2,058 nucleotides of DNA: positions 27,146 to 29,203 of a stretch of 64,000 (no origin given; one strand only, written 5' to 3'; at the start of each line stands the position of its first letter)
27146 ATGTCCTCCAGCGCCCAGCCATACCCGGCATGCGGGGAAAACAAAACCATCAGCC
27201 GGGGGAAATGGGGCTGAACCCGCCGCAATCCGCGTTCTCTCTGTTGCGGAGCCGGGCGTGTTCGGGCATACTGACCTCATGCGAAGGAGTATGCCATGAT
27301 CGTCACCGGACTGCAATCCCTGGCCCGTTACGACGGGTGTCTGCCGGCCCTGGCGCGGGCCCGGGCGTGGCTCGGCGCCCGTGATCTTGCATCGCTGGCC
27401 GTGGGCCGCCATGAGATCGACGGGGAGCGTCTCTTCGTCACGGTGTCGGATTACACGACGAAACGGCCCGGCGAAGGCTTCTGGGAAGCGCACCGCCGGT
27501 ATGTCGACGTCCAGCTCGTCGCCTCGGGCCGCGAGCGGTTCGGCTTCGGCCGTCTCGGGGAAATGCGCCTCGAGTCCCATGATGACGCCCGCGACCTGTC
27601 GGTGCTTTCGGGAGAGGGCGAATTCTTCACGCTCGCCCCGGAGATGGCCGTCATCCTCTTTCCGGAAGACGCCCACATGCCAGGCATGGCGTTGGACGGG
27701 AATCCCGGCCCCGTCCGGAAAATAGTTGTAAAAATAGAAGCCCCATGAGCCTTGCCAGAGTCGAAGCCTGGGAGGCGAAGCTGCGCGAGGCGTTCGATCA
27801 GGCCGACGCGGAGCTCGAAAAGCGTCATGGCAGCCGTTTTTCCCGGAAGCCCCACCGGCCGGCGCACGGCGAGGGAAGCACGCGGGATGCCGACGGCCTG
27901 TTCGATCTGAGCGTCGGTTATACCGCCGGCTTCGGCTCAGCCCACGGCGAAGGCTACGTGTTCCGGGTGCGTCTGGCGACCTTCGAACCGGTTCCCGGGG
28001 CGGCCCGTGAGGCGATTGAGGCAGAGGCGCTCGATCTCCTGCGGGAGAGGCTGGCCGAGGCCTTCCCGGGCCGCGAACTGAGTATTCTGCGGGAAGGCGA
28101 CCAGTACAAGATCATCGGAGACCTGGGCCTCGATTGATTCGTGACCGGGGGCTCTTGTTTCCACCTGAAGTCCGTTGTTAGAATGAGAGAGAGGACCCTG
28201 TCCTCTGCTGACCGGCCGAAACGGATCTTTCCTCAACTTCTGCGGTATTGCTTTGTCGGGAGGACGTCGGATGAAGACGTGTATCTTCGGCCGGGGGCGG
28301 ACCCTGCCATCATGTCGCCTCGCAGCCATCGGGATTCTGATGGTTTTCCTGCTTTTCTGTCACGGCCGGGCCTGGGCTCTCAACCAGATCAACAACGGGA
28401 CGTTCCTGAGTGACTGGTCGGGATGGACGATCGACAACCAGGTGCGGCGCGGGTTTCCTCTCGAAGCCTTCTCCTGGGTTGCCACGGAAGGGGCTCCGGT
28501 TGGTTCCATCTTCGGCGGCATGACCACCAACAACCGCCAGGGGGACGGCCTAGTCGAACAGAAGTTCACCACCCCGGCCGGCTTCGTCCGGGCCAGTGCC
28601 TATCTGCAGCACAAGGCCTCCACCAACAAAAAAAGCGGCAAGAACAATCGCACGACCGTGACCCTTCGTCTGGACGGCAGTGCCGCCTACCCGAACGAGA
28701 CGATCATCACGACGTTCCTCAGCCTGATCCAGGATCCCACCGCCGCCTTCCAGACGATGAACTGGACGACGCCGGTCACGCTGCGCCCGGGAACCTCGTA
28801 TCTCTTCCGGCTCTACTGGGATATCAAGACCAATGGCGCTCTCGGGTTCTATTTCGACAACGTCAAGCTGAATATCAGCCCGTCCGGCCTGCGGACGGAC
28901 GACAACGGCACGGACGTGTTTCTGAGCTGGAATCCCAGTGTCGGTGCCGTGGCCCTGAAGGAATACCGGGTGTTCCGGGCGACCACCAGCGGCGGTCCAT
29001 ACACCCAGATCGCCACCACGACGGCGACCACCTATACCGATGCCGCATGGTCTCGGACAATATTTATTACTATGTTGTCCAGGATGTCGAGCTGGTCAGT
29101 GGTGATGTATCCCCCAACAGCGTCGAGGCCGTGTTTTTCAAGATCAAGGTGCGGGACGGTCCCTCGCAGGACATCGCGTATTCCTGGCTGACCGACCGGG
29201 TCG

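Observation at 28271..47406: Two convergent giant paralogous surface proteins with DUF2341-like + CARDB/Ig-like repeat arrays and dedicated small membrane/TPR partners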

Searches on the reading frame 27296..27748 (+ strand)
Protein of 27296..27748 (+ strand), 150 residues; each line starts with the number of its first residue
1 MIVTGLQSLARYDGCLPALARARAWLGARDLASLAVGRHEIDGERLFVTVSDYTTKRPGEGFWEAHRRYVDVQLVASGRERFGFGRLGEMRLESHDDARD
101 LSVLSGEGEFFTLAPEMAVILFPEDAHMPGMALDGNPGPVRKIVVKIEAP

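Call 13: search_protein_families(library=pfam, proteins=[window:27296-27748:+], max_evalue=0.001)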
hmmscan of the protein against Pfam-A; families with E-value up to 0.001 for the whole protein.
window:27296-27748:+ (150 aa): 1 family
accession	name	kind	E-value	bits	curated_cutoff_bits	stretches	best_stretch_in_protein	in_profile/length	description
PF04074.18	DUF386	-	4.2e-37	127.8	26.5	1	1-148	1-145/145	YhcH/YjgK/YiaL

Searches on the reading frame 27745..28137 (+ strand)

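Call 13: search_protein_families(library=pfam, proteins=[window:27745-28137:+], max_evalue=0.001)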
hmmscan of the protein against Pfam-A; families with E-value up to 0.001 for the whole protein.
window:27745-28137:+ (130 aa): 0 families

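Call 90: search_protein_families(library=ncbifam, proteins=[window:27745-28137:+], max_evalue=1)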
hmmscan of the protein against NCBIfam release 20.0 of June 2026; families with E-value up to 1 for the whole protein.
window:27745-28137:+ (130 aa): 1 family
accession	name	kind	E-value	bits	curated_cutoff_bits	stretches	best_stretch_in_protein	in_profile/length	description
TIGR03543.1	divI1A_rptt_fam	hypoth_equivalog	0.16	12.2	154.2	1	7-61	82-134/178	DivIVA domain repeat protein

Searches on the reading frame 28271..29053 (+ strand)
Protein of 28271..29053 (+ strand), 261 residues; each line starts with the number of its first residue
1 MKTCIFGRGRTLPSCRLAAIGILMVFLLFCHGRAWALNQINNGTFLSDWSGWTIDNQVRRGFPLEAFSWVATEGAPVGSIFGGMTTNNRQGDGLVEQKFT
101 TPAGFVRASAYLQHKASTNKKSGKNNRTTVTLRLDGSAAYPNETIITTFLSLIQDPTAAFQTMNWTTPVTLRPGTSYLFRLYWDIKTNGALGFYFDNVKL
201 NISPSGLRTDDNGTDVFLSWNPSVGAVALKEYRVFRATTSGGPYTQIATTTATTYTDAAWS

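Call 10: search_protein_families(library=pfam, proteins=[window:28271-29053:+], max_evalue=0.1)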
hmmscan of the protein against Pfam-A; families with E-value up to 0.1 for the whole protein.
window:28271-29053:+ (261 aa): 2 families
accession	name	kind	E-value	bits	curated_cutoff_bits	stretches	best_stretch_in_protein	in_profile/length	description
PF00041.27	fn3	-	0.012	16.2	25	0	204-255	3-51/84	Fibronectin type III domain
PF24498.1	Ig_TMEM131L_3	-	0.047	14.1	28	1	148-187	34-73/100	TMEM131L third Ig-like domain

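Call 90: search_protein_families(library=ncbifam, proteins=[window:28271-29053:+], max_evalue=1)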
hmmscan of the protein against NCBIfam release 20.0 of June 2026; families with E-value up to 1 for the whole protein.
window:28271-29053:+ (261 aa): 1 family
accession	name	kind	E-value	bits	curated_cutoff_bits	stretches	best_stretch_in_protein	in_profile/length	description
NF052428.1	DNABindDRA0282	PfamEq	0.012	14.2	800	1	216-252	216-252/502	DRA0282 family DNA-binding protein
